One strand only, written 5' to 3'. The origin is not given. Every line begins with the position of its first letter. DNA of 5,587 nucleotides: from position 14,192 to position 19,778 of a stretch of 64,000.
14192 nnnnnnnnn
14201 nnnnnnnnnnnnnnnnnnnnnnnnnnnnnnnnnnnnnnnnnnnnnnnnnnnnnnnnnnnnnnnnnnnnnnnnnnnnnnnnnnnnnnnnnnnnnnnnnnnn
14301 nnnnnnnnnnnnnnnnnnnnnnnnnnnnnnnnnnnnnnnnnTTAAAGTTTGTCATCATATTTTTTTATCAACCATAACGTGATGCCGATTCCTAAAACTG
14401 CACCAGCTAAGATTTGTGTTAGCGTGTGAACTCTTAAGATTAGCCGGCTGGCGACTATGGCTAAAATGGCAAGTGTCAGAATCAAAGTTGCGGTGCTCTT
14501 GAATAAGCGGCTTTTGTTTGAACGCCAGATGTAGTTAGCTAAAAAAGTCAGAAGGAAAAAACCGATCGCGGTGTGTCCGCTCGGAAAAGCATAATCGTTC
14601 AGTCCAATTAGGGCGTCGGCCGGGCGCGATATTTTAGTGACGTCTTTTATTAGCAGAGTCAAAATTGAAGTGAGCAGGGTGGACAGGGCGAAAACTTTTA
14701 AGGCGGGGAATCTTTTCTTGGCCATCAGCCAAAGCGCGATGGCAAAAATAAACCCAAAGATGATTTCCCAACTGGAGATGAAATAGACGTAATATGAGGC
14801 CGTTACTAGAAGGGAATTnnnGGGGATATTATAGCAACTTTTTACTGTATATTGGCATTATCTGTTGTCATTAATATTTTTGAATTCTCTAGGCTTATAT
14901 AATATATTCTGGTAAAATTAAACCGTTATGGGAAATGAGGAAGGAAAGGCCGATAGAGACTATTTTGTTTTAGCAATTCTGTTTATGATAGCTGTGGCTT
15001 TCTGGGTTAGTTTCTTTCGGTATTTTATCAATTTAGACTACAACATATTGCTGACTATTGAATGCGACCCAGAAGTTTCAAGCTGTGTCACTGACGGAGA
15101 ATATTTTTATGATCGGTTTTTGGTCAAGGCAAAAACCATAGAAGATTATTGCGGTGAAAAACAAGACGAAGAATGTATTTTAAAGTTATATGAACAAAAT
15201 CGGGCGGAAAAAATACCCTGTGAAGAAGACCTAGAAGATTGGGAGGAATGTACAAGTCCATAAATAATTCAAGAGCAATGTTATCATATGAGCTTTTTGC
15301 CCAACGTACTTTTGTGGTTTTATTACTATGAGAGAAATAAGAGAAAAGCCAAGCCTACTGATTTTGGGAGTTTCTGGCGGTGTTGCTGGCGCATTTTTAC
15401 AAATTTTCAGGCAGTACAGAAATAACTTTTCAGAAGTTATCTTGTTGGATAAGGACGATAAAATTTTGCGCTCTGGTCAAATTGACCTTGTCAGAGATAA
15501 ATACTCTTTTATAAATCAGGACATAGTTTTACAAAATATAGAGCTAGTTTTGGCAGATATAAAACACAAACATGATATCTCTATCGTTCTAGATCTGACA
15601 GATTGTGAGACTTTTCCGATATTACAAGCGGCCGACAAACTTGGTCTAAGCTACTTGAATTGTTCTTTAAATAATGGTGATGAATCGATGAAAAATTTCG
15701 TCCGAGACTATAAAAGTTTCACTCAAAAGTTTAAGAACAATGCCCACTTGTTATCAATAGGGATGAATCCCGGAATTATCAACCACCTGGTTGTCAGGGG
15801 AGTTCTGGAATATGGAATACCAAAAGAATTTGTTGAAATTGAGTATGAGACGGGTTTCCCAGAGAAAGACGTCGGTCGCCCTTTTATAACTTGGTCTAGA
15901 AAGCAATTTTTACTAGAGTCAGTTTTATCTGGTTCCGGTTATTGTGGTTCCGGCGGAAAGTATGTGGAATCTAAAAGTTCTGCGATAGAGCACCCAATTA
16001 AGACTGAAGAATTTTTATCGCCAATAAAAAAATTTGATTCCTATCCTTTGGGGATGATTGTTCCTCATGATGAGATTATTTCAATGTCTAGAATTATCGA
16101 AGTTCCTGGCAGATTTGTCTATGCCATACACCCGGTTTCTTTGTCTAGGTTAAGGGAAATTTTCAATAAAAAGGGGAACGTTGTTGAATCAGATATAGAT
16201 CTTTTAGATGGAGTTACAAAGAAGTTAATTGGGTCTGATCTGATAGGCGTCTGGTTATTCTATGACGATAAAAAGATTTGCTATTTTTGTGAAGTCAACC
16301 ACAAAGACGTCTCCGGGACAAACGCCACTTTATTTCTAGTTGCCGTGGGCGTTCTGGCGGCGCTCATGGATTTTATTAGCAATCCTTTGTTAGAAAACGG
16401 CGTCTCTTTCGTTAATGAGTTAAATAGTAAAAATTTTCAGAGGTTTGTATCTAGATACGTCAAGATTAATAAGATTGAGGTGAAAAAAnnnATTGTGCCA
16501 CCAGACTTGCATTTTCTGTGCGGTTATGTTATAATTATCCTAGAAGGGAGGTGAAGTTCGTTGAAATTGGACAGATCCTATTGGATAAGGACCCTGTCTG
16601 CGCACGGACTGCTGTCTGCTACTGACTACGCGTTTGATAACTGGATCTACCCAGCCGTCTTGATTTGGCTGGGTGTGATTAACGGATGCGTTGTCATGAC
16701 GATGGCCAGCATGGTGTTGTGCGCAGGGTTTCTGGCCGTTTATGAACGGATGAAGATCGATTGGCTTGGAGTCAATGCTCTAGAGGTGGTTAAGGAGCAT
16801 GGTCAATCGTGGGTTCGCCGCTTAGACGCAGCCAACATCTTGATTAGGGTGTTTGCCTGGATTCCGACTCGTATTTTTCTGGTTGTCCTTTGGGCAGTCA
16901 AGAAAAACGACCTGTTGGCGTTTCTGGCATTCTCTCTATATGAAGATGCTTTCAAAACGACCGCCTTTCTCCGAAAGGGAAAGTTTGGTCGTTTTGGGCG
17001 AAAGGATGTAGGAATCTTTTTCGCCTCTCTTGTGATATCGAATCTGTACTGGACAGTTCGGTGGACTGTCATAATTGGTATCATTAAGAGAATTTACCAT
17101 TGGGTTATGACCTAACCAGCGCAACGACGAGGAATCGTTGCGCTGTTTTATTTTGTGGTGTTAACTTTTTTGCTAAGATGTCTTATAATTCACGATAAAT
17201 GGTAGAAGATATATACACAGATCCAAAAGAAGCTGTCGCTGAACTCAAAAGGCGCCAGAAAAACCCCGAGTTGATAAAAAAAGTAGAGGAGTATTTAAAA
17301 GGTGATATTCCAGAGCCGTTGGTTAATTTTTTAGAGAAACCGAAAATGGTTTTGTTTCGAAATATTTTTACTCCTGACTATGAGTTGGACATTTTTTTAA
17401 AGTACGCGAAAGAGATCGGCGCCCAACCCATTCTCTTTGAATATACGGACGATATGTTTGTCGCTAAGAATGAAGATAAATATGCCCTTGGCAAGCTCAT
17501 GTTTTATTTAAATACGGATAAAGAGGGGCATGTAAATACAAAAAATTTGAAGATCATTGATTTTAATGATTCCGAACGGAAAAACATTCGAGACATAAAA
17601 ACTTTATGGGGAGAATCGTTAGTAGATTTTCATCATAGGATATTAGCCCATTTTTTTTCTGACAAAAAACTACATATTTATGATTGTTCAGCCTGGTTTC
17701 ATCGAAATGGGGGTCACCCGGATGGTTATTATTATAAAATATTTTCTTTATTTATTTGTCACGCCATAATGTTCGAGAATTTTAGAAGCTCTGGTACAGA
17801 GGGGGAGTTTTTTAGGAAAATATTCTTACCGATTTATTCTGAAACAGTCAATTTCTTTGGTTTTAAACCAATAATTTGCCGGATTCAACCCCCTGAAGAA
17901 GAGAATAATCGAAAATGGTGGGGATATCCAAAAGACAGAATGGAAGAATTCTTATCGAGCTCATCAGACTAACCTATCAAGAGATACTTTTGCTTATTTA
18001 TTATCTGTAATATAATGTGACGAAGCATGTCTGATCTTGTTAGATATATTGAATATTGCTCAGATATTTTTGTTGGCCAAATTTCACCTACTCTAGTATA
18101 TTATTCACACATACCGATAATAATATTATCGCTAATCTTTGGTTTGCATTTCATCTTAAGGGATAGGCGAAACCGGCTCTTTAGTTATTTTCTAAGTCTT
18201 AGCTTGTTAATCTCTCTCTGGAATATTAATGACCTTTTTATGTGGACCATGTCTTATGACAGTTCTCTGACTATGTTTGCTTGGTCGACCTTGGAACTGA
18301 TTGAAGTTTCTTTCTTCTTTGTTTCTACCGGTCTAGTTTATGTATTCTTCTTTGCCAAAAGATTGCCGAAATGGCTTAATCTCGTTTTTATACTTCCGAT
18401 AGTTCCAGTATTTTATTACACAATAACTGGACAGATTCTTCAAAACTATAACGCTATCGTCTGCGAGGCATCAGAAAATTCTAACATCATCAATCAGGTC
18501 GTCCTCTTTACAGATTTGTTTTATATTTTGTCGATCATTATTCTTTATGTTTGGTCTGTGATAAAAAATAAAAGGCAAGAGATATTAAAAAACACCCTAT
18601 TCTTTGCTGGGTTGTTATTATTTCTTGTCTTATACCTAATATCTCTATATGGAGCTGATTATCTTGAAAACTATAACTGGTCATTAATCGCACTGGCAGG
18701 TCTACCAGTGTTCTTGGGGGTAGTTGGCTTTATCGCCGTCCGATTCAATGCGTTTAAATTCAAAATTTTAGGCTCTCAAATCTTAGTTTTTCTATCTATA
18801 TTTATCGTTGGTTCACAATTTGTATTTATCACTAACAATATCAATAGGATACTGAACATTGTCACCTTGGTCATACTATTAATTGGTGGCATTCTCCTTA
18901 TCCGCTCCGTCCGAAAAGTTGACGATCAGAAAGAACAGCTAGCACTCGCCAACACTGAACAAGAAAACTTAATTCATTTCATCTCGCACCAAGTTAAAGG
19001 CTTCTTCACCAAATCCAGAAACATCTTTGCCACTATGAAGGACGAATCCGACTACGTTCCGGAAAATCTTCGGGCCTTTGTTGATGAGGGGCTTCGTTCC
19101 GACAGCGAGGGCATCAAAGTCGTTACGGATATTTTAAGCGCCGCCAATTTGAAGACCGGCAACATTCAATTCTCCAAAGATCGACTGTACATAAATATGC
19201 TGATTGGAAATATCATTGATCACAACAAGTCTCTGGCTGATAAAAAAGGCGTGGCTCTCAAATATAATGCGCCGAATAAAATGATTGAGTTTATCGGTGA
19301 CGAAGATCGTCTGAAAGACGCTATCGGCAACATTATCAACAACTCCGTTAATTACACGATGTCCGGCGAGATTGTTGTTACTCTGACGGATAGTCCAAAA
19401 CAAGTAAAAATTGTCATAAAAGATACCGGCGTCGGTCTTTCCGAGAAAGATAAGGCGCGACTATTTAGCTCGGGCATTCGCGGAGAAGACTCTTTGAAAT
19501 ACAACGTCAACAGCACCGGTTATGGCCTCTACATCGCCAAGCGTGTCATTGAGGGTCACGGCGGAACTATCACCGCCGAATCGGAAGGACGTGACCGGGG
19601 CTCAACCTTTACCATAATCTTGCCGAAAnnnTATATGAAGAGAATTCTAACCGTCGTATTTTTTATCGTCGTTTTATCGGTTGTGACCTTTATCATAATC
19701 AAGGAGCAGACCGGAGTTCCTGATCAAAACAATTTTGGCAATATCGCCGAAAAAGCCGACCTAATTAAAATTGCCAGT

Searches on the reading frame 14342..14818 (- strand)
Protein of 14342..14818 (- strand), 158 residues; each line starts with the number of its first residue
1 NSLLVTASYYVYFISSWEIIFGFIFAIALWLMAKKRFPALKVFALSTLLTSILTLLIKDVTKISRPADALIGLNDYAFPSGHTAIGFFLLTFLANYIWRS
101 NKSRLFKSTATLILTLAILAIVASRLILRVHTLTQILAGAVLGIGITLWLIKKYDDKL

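Call 18: search_protein_families(library=pfam, proteins=[window:14342-14818:-], max_evalue=5)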
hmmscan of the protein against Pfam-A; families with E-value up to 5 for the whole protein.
window:14342-14818:- (158 aa): 4 families
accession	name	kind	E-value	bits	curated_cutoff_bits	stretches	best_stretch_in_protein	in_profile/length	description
PF01569.27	PAP2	-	2.1e-17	63.5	27.2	1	43-154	5-125/130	PAP2 superfamily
PF14378.12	PAP2_3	-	0.055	13.7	27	2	76-146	125-187/190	PAP2 superfamily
PF25461.1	Beta-barrel_SelB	-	0.087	13.6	27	1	107-141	38-72/80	Selenocysteine-specific elongation factor, beta-barrel domain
PF14360.12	PAP2_C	-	0.089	13.8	27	1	75-125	4-51/74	PAP2 superfamily C-terminal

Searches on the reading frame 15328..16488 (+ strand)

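Call 7: search_protein_families(library=ncbifam, proteins=[window:15328-16488:+], max_evalue=0.01)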
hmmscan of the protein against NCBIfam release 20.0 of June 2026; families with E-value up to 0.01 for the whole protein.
window:15328-16488:+ (387 aa): 0 families

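Call 18: search_protein_families(library=pfam, proteins=[window:15328-16488:+], max_evalue=5)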
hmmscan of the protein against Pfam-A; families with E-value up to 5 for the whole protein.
window:15328-16488:+ (387 aa): 3 families
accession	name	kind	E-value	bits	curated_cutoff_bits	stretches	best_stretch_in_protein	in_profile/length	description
PF03435.24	Sacchrp_dh_NADP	-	0.00019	22.2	25.1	1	11-137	2-123/129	Saccharopine dehydrogenase NADP binding domain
PF16653.10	Sacchrp_dh_C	-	0.00099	19.7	31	1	145-278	1-137/265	Saccharopine dehydrogenase C-terminal domain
PF10906.13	Mrx7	-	0.13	12.9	22.8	1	365-385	9-30/66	MIOREX complex component 7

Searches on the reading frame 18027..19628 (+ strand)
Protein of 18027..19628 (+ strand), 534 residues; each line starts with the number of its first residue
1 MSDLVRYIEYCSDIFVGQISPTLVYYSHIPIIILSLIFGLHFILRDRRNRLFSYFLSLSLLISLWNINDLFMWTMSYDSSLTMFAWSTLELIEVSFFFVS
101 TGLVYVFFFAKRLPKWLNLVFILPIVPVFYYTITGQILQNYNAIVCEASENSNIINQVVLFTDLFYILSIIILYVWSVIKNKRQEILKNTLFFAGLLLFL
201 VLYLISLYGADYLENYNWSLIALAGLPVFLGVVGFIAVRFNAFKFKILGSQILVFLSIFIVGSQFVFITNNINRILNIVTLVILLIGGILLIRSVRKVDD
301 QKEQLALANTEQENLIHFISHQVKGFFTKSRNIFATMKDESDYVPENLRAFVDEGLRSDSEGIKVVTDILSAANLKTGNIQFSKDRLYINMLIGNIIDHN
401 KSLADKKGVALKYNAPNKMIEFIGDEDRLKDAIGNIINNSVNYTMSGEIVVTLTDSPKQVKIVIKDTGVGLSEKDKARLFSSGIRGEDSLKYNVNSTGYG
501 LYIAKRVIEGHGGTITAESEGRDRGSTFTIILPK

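Call 7: search_protein_families(library=ncbifam, proteins=[window:18027-19628:+], max_evalue=0.01)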
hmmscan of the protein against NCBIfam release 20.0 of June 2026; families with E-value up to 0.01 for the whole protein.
window:18027-19628:+ (534 aa): 65 families (the best 25 are shown)
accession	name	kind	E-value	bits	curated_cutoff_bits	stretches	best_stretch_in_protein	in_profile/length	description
NF046044.1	PnpS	equivalog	7.6e-30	104.2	400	1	316-533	174-390/390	two-component system histidine kinase PnpS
NF033092.0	HK_WalK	equivalog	5.2e-28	98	725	1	309-533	369-593/594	cell wall metabolism sensor histidine kinase WalK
NF041735.1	hist_kin_RppB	equivalog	2.5e-27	95.8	400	1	357-533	261-438/438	two-component system sensor histidine kinase RppB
TIGR02956.1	TMAO_torS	equivalog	1e-25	90.1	676.5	1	351-533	501-681/967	TMAO reductase system sensor histidine kinase/response regulator TorS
TIGR02966.1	phoR_proteo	equivalog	1.2e-24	86.9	334.2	1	314-531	116-332/333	phosphate regulon sensor histidine kinase PhoR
NF006800.0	PRK09303.1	equivalog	2.3e-23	82.8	342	1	300-533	139-376/383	histidine kinase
NF040691.1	MtrAB_MtrB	equivalog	3.8e-23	82.3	450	1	365-534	324-492/507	MtrAB system histidine kinase MtrB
NF038297.2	hybrid_HK_HrmK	equivalog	7.4e-23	81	725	1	364-533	288-456/607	hybrid histidine kinase/response regulator HrmK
NF041880.1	EPS_EpsF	equivalog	6.4e-22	77.7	900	1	303-533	265-492/492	response regulator EpsF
NF012163.2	BaeS_SmeS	equivalog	4.5e-21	75.3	500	1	314-518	242-443/457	sensor histidine kinase efflux regulator BaeS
NF033091.0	HK_VanS_ACDEFG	equivalog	4.9e-21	75.1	400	1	297-533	59-293/293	vancomycin resistance histidine kinase VanS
NF008318.0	PRK11107.1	equivalog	5.4e-21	74.4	890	1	357-532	336-516/920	two-component sensor histidine kinase BarA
TIGR01386.1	cztS_silS_copS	subfamily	5.7e-21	75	292.55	1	364-531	292-455/457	heavy metal sensor histidine kinase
NF033093.1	HK_VicK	exception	6.9e-20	71.1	680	1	309-533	206-434/448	cell wall metabolism sensor histidine kinase VicK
NF041210.1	his_kin_PieS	equivalog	1.4e-19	70.5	850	1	364-533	301-469/474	two component system sensor histidine kinase PieS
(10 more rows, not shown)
